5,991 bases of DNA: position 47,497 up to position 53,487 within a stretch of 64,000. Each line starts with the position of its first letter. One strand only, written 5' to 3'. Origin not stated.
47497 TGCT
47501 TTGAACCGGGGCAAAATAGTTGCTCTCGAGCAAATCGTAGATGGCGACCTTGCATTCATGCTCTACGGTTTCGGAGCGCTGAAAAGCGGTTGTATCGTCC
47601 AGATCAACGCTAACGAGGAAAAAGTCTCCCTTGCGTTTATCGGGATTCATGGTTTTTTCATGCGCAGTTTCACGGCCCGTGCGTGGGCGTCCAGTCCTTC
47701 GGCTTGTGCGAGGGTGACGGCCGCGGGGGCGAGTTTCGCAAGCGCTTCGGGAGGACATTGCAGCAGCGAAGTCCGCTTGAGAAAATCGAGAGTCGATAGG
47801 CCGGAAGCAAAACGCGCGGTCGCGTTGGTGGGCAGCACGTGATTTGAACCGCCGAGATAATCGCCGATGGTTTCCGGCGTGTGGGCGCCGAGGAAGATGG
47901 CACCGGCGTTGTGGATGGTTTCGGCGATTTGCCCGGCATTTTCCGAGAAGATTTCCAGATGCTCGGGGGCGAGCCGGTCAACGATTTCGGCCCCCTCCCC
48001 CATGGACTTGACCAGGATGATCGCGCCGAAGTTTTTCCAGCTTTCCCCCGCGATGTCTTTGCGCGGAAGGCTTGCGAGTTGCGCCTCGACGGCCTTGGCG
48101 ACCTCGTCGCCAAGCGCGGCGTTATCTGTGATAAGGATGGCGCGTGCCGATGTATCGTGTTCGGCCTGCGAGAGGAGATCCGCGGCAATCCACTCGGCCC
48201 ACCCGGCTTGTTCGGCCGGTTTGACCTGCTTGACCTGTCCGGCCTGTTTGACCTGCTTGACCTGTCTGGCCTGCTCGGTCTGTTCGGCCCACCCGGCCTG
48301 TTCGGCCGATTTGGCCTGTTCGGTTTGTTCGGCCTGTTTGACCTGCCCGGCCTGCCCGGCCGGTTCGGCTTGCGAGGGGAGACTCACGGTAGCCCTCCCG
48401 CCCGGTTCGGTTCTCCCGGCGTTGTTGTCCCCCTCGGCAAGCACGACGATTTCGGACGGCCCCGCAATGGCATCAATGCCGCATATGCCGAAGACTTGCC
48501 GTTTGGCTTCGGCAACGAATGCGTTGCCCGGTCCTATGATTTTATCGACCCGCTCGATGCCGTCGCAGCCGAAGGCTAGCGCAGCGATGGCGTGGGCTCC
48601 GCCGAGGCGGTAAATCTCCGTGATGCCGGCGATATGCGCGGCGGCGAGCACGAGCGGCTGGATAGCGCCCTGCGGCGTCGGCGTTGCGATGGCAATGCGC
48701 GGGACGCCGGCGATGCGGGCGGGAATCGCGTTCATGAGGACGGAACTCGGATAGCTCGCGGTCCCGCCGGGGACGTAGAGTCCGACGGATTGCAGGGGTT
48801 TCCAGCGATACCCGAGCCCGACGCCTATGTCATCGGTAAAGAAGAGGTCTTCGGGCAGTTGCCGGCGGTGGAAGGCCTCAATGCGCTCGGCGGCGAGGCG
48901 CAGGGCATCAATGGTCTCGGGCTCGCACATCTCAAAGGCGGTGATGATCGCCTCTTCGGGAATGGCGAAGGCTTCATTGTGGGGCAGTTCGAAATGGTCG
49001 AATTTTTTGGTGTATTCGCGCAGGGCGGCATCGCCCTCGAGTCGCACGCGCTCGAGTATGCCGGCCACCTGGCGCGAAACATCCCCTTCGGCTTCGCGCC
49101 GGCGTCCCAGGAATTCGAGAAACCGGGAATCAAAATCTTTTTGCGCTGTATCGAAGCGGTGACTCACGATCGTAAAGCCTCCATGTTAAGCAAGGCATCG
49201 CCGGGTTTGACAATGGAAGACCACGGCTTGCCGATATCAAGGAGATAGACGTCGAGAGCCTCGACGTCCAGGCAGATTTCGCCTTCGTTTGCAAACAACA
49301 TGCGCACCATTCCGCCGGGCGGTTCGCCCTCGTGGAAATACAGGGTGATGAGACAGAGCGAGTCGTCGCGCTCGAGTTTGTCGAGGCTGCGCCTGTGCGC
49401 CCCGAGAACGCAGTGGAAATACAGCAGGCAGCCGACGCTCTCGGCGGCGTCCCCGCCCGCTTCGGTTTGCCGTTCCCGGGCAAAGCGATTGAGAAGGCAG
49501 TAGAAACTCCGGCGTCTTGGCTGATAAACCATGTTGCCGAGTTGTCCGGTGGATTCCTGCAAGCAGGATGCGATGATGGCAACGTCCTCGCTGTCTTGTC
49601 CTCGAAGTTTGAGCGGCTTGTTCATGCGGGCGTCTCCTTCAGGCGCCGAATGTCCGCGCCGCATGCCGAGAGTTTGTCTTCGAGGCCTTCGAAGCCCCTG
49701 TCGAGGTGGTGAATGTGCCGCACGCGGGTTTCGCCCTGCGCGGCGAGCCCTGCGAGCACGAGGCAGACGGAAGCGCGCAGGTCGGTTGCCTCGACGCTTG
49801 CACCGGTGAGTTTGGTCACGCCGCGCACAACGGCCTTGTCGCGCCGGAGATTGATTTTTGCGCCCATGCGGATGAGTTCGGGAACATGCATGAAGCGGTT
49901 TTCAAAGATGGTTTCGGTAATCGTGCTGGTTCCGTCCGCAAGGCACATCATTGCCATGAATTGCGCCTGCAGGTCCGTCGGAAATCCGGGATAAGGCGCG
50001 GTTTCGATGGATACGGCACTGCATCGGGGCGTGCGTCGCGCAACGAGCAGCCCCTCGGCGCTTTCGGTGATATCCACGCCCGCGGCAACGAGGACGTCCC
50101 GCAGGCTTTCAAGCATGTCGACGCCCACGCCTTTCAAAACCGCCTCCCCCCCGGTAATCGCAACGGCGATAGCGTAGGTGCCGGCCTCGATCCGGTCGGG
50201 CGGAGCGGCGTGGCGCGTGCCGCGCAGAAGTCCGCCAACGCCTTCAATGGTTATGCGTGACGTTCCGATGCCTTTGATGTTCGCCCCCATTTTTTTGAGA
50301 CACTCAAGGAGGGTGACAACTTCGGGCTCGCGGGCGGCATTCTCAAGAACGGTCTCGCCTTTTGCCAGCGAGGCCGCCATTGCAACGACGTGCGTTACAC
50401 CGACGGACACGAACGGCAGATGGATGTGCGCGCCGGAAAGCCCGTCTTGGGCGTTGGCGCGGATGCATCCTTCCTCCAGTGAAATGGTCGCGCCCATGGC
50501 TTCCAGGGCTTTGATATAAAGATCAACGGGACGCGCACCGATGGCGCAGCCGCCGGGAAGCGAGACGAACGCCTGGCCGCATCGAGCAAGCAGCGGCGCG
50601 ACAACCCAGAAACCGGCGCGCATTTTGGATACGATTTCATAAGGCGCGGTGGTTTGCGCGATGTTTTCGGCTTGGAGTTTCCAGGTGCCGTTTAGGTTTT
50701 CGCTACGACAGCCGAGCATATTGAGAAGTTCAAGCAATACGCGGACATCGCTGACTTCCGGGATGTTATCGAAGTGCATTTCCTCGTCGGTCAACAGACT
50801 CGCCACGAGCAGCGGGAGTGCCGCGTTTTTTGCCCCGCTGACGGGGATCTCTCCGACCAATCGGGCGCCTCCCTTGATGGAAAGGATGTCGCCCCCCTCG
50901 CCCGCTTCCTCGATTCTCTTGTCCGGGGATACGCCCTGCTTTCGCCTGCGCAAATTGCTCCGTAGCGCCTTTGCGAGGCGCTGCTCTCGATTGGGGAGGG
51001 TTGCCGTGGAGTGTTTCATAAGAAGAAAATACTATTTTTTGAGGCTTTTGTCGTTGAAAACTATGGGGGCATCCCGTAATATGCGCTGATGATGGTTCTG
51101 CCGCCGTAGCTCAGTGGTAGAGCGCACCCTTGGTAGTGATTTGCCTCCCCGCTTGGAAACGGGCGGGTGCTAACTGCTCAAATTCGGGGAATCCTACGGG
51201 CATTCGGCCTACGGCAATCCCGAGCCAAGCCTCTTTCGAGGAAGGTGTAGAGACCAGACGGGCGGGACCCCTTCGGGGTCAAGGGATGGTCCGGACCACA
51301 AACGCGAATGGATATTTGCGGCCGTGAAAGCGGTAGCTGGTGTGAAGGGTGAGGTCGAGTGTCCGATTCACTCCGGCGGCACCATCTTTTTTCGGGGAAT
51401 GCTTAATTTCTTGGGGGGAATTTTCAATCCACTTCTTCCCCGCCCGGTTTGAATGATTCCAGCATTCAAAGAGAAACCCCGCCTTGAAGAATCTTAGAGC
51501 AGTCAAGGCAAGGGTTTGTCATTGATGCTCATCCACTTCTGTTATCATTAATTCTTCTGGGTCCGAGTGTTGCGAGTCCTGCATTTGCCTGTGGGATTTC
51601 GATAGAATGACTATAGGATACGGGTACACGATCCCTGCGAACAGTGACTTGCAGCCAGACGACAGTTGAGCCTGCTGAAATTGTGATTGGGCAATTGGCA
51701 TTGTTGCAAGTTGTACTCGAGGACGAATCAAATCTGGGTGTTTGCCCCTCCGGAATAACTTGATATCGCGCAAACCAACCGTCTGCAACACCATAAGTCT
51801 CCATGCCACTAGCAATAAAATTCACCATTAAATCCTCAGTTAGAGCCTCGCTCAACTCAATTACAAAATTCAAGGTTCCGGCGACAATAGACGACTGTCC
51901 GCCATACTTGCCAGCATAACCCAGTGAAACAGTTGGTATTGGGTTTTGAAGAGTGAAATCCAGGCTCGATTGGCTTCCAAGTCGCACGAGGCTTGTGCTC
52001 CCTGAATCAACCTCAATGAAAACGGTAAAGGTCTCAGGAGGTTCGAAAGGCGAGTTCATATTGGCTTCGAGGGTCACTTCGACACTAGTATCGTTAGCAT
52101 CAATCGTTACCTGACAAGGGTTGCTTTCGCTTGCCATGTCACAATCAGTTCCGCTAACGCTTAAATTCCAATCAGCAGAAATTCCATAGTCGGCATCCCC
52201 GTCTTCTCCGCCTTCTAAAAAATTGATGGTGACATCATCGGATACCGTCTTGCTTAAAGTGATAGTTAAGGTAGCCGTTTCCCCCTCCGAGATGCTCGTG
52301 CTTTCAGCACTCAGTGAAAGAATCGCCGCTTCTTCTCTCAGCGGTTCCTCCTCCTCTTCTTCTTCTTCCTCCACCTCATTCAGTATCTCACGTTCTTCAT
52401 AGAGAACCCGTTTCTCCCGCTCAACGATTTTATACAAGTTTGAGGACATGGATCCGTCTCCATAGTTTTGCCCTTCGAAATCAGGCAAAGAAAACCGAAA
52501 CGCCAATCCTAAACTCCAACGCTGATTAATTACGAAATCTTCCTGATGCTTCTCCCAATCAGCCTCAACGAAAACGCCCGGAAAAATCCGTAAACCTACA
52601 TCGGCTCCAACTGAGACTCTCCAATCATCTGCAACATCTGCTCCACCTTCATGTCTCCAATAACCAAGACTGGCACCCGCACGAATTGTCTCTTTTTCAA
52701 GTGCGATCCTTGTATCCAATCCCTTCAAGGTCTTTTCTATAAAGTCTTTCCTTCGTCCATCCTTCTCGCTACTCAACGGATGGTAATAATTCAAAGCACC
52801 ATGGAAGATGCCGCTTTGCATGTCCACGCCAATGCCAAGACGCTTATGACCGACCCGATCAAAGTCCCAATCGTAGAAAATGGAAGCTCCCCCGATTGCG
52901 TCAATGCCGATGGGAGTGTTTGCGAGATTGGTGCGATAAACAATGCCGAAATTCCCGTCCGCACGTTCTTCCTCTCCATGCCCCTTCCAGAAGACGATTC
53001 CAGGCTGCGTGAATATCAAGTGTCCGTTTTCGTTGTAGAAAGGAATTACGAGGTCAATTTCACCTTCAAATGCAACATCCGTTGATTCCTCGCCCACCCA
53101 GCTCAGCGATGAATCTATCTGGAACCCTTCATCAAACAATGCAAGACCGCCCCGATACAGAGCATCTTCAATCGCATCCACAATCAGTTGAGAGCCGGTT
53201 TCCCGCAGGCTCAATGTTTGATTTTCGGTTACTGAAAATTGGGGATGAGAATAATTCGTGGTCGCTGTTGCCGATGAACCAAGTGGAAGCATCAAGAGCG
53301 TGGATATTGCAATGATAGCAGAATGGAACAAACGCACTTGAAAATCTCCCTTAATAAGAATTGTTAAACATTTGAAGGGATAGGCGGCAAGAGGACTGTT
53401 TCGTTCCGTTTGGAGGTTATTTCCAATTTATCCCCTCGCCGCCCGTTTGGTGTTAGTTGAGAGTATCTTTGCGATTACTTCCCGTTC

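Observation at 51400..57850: tRNA-Thr to tRNA-Pro island encoding paralogous barrel-plus-Calx-beta surface proteins and a TbpB-like lipoprotein: candidate uncharacterised surface-display/adhesion module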

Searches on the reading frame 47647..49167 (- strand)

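Call 64: search_protein_families(library=pfam, proteins=[window:47647-49167:-], max_evalue=0.00001)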
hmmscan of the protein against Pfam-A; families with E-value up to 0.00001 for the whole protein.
window:47647-49167:- (506 aa): 1 family
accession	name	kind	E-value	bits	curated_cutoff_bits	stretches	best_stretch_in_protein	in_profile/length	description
PF00815.25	Histidinol_dh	-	1.4e-157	525.3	27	2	22-308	3-283/411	Histidinol dehydrogenase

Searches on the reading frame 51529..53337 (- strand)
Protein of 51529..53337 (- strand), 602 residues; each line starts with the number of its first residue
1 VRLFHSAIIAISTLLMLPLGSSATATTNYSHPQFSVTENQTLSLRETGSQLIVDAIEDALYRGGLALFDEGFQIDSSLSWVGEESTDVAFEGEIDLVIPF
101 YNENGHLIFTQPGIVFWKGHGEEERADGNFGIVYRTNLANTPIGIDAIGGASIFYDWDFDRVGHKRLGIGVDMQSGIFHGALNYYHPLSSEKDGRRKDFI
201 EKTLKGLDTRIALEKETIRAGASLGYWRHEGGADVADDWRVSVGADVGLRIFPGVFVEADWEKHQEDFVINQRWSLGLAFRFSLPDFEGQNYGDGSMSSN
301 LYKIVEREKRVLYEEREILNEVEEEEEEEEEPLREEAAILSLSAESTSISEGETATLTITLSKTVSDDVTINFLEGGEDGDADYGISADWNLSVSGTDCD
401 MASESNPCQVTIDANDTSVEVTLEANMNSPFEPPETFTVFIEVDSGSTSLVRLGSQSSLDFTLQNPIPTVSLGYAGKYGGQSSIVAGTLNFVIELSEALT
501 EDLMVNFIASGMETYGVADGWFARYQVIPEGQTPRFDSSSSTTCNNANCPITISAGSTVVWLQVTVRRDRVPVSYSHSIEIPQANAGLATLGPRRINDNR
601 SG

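Call 5: search_protein_families(library=pfam, proteins=[window:51529-53337:-], max_evalue=0.1)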
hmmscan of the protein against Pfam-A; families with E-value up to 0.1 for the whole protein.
window:51529-53337:- (602 aa): 3 families
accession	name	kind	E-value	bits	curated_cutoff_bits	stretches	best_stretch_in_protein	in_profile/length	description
PF11924.14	IAT_beta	-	1.7e-14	54.5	22.3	1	90-230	61-191/279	Inverse autotransporter, beta-domain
PF20579.4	LapA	-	1.3e-05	25.9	27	0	340-374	5-38/99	LapA domain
PF14187.11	DUF4310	-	0.08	13.1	27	0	133-163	164-194/209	Domain of unknown function (DUF4310)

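Call 7: search_protein_families(library=ncbifam, proteins=[window:51529-53337:-], max_evalue=0.1)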
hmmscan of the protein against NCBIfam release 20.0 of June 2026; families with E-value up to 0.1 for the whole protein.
window:51529-53337:- (602 aa): 3 families
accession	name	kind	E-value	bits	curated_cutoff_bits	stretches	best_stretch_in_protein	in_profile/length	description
NF033423.1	inverse_SinH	equivalog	2.7e-15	55.7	999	1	92-210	126-233/730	intimin-like inverse autotransporter SinH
NF040980.1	Ve_Inv_Crono_N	equivalog_domain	0.00045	19.3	710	1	93-212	116-225/350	inverse autotransporter invasin Inv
NF007556.1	PRK10177.1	equivalog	0.0016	17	508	1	85-198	111-218/454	YchO/YchP family invasin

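Call 24: list_cluster_members(proteins=[P0001, P0121, window:51529-53337:-, P0030, P0039, P0110, P0158, P0020])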
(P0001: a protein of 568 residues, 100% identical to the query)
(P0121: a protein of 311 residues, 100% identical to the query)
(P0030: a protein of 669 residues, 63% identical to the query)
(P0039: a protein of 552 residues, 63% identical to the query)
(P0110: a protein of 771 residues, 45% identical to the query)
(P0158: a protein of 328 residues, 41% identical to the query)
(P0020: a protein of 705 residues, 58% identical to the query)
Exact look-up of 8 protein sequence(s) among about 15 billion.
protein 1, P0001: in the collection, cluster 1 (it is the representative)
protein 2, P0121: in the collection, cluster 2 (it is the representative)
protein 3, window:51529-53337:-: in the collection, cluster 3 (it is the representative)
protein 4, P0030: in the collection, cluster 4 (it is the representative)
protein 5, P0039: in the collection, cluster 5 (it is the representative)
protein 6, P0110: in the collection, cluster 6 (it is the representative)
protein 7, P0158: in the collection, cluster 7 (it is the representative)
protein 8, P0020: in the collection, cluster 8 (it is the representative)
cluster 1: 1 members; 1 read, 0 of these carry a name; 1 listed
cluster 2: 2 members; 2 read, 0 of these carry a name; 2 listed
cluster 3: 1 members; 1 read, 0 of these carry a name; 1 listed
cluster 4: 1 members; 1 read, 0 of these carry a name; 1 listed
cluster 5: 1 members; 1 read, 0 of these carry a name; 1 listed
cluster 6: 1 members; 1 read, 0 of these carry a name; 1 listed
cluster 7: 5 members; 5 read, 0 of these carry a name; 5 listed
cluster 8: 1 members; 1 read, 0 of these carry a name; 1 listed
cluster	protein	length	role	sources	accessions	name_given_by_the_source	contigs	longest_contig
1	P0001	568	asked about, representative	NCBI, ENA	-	-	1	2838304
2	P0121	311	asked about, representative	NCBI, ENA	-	-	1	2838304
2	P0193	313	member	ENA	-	-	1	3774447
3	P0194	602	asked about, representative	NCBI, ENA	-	-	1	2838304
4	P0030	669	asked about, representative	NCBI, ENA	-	-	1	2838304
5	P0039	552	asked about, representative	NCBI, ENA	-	-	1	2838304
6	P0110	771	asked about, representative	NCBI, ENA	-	-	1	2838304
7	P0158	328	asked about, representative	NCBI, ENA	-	-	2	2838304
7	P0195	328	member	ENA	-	-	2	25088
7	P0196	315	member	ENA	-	-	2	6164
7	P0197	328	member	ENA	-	-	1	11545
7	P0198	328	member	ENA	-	-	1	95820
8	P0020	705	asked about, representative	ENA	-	-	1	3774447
